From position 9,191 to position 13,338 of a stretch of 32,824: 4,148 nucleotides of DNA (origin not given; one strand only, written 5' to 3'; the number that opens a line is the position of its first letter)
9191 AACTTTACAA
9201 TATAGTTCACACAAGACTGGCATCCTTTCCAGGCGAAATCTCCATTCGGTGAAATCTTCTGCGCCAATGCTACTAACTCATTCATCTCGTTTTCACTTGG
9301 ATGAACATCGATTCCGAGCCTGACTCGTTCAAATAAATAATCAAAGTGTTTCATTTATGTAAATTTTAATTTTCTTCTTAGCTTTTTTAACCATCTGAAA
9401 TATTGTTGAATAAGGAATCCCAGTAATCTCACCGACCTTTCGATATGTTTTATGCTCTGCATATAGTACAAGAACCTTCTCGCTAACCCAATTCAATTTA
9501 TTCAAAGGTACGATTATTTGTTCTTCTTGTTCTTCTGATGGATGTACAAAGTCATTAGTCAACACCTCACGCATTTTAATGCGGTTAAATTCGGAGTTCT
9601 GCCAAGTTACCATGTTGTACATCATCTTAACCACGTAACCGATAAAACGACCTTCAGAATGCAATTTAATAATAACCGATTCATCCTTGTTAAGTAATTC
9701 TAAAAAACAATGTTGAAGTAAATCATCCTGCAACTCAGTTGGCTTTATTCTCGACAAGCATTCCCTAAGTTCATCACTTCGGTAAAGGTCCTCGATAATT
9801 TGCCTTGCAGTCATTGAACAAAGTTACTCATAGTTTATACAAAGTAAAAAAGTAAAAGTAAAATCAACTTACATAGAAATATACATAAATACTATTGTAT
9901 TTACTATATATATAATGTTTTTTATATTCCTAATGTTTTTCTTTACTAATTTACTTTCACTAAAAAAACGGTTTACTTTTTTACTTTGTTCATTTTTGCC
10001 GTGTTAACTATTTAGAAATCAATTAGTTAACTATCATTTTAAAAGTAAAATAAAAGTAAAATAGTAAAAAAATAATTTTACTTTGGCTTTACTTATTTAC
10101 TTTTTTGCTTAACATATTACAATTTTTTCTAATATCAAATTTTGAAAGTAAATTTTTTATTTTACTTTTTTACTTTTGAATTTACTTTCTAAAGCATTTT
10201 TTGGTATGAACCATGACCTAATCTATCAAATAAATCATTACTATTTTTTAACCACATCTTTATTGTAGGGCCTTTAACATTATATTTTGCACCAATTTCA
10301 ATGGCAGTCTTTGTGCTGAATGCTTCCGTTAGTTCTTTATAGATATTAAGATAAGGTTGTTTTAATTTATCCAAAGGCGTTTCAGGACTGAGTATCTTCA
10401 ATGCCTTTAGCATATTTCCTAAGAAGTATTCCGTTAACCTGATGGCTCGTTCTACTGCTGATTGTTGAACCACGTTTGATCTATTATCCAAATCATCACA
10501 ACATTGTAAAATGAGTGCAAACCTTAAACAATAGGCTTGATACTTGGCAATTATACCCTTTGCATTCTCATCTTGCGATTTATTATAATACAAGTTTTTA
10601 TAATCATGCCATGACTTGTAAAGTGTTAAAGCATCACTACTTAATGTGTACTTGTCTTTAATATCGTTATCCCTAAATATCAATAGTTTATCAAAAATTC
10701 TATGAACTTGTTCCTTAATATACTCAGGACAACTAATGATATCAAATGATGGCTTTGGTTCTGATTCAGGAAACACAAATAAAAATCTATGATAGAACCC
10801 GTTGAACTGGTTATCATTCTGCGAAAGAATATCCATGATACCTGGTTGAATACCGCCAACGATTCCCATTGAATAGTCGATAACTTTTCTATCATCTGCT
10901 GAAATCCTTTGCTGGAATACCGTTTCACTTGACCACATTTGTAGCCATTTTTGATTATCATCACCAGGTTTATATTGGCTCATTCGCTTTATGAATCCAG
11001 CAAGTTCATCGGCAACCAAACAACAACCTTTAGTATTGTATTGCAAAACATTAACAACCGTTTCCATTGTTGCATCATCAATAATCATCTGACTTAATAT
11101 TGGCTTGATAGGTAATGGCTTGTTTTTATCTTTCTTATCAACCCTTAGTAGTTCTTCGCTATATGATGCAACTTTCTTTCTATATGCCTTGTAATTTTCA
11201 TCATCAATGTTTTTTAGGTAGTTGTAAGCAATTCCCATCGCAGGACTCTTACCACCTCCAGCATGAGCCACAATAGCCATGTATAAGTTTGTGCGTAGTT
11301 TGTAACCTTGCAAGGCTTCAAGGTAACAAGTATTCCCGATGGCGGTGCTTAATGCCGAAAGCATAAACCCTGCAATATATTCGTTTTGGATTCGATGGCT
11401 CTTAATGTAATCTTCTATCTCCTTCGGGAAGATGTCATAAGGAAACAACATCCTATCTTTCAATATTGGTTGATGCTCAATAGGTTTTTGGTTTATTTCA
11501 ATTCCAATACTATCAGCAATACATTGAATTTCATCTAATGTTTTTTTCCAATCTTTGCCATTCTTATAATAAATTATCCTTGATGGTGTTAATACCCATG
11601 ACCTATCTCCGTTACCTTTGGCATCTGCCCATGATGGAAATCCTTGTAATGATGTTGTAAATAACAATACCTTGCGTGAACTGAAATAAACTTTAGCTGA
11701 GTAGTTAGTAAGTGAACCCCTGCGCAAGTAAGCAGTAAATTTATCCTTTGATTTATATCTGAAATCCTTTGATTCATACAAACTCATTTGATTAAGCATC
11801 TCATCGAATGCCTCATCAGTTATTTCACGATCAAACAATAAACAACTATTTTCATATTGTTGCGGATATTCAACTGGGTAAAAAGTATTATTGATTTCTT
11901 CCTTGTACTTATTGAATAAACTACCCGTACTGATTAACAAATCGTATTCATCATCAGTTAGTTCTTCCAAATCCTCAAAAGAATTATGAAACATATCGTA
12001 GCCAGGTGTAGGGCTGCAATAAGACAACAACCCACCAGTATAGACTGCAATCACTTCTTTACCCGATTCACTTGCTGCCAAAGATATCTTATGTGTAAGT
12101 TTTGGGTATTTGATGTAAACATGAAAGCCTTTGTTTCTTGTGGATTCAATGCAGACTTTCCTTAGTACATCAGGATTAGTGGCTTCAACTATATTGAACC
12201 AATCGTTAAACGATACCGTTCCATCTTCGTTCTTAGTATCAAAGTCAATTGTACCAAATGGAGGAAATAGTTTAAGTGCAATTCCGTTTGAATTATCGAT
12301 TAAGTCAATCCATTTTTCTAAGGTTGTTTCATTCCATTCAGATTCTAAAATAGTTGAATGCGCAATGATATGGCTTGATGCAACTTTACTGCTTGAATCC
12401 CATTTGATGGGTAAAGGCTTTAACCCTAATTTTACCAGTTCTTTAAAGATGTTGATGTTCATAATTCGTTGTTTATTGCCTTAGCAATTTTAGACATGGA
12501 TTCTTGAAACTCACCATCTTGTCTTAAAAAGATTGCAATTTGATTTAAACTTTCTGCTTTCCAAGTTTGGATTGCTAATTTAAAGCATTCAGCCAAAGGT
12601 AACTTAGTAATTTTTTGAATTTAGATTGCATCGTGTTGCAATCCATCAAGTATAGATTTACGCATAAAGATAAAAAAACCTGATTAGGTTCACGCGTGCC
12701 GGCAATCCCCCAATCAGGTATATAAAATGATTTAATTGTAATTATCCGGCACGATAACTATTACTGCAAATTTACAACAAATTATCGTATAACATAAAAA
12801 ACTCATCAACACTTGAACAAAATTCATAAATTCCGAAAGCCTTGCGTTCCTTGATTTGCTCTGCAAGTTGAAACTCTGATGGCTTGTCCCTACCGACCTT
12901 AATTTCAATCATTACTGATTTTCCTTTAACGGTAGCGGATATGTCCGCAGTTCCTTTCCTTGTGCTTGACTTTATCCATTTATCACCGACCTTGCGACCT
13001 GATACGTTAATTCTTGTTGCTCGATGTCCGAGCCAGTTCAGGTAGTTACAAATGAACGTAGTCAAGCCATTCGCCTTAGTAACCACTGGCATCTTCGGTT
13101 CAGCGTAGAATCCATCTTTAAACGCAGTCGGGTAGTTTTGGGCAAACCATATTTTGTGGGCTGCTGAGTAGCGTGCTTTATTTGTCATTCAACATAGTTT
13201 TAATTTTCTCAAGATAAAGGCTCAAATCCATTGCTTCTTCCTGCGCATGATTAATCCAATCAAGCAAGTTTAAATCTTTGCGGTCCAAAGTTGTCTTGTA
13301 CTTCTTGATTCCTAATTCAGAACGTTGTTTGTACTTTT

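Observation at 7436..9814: Phage sigma factor plus an exact bipartite motif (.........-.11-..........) at two post-terminator gene starts: candidate self-encoded late-transcription circuit with leaderless mRNAs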

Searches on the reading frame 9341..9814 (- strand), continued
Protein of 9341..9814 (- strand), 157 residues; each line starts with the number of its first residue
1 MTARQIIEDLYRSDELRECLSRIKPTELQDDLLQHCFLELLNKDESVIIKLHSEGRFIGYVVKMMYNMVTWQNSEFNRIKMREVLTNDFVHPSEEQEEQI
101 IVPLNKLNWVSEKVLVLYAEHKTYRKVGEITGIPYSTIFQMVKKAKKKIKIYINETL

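Call 47: search_solved_structures(query=A2, max_evalue=0.01, show_alignments=3)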
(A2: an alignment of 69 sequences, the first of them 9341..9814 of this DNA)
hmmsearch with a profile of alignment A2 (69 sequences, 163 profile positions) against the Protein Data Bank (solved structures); distinct sequences matched with E-value up to 0.01: 3.
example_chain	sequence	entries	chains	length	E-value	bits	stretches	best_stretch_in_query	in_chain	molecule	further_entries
3t1b_A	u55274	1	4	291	0.00099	22.1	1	120-156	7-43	Transcriptional regulator, LysR family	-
3szp_A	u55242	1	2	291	0.00099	22.1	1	120-156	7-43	Transcriptional regulator, LysR family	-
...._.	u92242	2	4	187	0.0022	20.9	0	7-160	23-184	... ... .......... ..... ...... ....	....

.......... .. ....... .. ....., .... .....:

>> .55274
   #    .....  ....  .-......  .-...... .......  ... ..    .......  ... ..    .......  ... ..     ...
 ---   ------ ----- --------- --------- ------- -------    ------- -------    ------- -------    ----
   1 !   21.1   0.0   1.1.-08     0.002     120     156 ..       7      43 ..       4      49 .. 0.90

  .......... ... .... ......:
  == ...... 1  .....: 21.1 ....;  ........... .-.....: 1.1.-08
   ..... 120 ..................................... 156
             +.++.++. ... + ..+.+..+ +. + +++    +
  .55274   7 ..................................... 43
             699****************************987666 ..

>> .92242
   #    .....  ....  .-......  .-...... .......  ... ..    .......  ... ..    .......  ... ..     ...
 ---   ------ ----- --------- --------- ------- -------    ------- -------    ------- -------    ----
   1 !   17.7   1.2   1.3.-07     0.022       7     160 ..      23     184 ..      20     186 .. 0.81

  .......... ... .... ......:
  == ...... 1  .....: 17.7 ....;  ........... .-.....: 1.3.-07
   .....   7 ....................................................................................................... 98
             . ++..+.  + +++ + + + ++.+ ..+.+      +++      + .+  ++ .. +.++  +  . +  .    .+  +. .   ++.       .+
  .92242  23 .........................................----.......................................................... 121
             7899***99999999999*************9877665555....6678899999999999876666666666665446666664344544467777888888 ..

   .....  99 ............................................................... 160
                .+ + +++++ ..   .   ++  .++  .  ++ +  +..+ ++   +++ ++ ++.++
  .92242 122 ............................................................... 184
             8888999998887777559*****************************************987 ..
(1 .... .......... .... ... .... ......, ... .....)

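Call 70: find_related_loci(query=A1, collection=genome_contigs, flank=10000)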
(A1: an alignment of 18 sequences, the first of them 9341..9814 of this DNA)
Query A1 (157 aa) in genome_contigs; peptide patterns used: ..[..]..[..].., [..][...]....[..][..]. (x = any residue, [..] = any of these).
131 stretches matched a pattern; 1 encode a relative of the query (tblastn E <= 1e-3); 1 distinct loci.
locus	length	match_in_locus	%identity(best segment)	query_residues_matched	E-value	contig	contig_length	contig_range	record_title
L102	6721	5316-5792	21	4-150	7e-7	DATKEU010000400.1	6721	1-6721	MAG TPA_asm: Polyangia bacterium isolate SMAG_U14507 k141_1481546, whole genome shotgun sequence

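Call 89: find_encoding_contigs(protein=window:9341-9814:-, flank=3000, max_places=6)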
Protein window:9341-9814:- (157 aa): 3 contigs read that carry it; 1 place shown.
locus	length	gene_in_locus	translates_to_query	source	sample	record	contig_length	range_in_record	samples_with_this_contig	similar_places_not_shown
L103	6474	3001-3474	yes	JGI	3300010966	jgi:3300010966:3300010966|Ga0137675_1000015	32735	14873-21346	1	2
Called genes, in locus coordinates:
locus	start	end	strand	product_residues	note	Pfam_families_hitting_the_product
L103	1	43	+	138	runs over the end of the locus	-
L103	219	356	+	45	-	-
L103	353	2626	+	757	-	PF13148:DUF3987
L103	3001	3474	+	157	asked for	PF08281:Sigma70_r4_2 (weak)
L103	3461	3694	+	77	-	-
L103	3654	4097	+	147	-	PF16677:GP3_package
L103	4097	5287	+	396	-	PF17288:Terminase_3C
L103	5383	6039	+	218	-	-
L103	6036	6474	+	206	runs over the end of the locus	-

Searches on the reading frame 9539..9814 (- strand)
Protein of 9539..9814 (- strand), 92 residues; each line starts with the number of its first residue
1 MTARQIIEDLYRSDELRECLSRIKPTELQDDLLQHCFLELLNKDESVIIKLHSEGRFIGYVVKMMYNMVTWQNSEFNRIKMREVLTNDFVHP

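Call 83: predict_structure(alignment_id=A3)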
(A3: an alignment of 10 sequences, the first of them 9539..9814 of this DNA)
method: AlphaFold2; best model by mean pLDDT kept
length: 92 residues; sequences in the alignment: 10
mean_pLDDT: 79.8   pTM: 0.61
mean pLDDT of the five models: 79.8, 79.2, 79.1, 77.7, 77.3
residues with pLDDT >= 90: 9; 70-90: 62; 50-70: 20; < 50: 1
segments of 3 or more residues with pLDDT < 50: none
pLDDT, mean of each block of 10 residues (from residue 1): 86 86 82 86 90 89 82 62 62 50
secondary structure, 60 per line:
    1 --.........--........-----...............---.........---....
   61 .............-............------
elements in order: H3-11 H14-21 H27-41 H45-53 H57-73 H75-86

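Call 85: fold_search(model_id=the predicted structure, library=pdb)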
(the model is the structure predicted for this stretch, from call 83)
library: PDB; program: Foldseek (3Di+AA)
matches with E <= 10: 38; with E <= 0.001: 0
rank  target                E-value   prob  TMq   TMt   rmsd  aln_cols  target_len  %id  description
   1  4lup_A                1.5e+00  0.23  0.43  0.43   7.0       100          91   12  Crystal structure of the complex formed by region of E. coli sigmaE bound to its -10 element non template strand (released 2014-02-19)
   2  7bqn_MODEL_1_A        3.6e+00  0.04  0.20  0.18  12.4       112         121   17  Solution NMR structure of fold-C Rei; de novo designed protein with an asymmetric all-alpha topology (released 2021-04-07)
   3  6h7b_A                4.0e+00  0.12  0.37  0.40   4.8        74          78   14  Structure of Leishmania PABP1 (domain J) complexed with a peptide containing the PAM2 motif of eIF4E4. (released 2018-12-12)
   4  5or5_MODEL_1_A        4.0e+00  0.08  0.35  0.35   7.5        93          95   15  NMR structure of the complex formed by an engineered region 2 of sigmaE in complex with GTAAAA (released 2018-06-27)
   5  1or7_A                4.0e+00  0.06  0.31  0.20  10.2       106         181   14  Crystal Structure of Escherichia coli sigmaE with the Cytoplasmic Domain of its Anti-sigma RseA (released 2003-04-15)
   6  6h7a_A                4.8e+00  0.10  0.35  0.38   5.0        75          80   13  Structure of Leishmania PABP1 (domain J). (released 2018-12-12)
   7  1or7_B                4.8e+00  0.10  0.41  0.25  13.3       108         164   12  Crystal Structure of Escherichia coli sigmaE with the Cytoplasmic Domain of its Anti-sigma RseA (released 2003-04-15)
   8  7b93_V                4.8e+00  0.08  0.31  0.27   6.9        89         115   11  Cryo-EM structure of mitochondrial complex I from Mus musculus inhibited by IACS-2858 at 3.0 A (released 2021-05-26)
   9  6h7a_B                5.1e+00  0.10  0.36  0.40   4.8        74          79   14  Structure of Leishmania PABP1 (domain J). (released 2018-12-12)
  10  6tye_F                5.5e+00  0.12  0.51  0.32   7.4        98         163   15  Crystal structure of MTB sigma L transcription initiation complex with 5 nt long RNA primer (released 2020-03-11)
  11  2map_MODEL_1_A        5.5e+00  0.11  0.43  0.42   7.1        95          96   15  Solution structure of the complex formed by the region 2 of E. coli sigmaE and its cognate -10 promoter elemen (released 2014-02-19)
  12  6h7b_C                5.5e+00  0.10  0.36  0.40   4.8        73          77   14  Structure of Leishmania PABP1 (domain J) complexed with a peptide containing the PAM2 motif of eIF4E4. (released 2018-12-12)
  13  6elz_b                5.5e+00  0.02  0.22  0.07  17.9        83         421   14  State E (TAP-Flag-Ytm1 E80A) - Visualizing the assembly pathway of nucleolar pre-60S ribosomes (released 2017-12-27)
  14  8smo_A                5.8e+00  0.10  0.36  0.43   8.6        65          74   14  Crystal structure of the complex between truncated MLLE domain of PABPC1 and engineered superPAM2 peptide (released 2024-05-01)
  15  3kui_A                6.2e+00  0.11  0.37  0.41   4.5        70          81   14  Crystal structure of C-terminal domain of PABPC1 in complex with binding region of eRF3a (released 2010-05-12)
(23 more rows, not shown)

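Call 86: search_protein_families(library=ncbifam, proteins=[window:9539-9814:-], max_evalue=1)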
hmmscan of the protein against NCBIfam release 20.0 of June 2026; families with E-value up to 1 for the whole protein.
window:9539-9814:- (92 aa): 1 family
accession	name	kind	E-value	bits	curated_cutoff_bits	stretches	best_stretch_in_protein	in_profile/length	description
TIGR02937.1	sigma70-ECF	superfamily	0.025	14.2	42.9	1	16-70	14-65/165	sigma-70 family RNA polymerase sigma factor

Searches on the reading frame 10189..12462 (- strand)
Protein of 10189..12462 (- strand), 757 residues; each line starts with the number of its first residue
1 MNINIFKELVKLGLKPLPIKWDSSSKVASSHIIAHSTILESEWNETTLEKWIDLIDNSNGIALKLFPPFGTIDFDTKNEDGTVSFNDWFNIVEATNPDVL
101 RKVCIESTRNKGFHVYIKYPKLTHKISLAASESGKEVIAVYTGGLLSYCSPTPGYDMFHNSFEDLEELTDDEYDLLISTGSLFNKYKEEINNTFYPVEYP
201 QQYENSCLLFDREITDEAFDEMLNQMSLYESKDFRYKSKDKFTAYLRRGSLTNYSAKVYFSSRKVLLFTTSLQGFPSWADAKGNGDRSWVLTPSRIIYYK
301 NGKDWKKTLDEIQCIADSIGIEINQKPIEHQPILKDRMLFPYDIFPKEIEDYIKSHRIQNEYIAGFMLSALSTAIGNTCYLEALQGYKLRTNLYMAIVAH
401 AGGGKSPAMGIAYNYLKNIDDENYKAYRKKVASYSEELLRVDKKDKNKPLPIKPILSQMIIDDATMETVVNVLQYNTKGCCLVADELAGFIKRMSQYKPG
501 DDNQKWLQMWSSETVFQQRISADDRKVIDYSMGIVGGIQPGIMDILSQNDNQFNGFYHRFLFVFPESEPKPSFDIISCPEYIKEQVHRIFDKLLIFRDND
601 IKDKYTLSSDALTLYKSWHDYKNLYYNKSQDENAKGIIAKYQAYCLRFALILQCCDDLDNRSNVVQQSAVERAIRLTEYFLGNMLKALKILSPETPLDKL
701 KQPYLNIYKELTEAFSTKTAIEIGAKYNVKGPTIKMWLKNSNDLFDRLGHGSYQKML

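Call 9: search_protein_families(library=pfam, proteins=[window:10189-12462:-], max_evalue=1)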
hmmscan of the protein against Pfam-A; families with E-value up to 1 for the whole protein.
window:10189-12462:- (757 aa): 2 families
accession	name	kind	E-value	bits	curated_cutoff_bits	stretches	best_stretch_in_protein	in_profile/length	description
PF13148.11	DUF3987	-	3.1e-45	155.4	27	1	360-688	4-362/364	Protein of unknown function (DUF3987)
PF13342.12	Toprim_Crpt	-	0.076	13.4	32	1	211-247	12-48/60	C-terminal repeat of topoisomerase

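Call 10: search_protein_families(library=phrogs, proteins=[window:10189-12462:-], max_evalue=0.01)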
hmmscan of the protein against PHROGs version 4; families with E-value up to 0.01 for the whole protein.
window:10189-12462:- (757 aa): 5 families
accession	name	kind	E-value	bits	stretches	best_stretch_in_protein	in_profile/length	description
phrog_2373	-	DNA, RNA and nucleotide metabolism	1.2e-26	94.4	1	343-688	64-432/515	DNA helicase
phrog_14296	-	DNA, RNA and nucleotide metabolism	3.8e-08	33.8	1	350-692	9-321/417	DNA primase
phrog_5311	-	DNA, RNA and nucleotide metabolism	9e-08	31.8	1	529-680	445-590/692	helicase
phrog_10514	-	DNA, RNA and nucleotide metabolism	8e-06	25.3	1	345-421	343-420/750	DNA primase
phrog_3022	-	DNA, RNA and nucleotide metabolism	2.2e-05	24.1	0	554-688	552-686/788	DNA primase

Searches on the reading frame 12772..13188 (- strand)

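Call 11: search_protein_families(library=phrogs, proteins=[window:12772-13188:-], max_evalue=0.001)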
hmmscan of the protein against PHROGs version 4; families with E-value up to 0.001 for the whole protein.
window:12772-13188:- (138 aa): 1 family
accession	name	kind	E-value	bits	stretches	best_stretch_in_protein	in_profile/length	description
phrog_93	-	DNA, RNA and nucleotide metabolism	9e-05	22.3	1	46-135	361-439/613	endonuclease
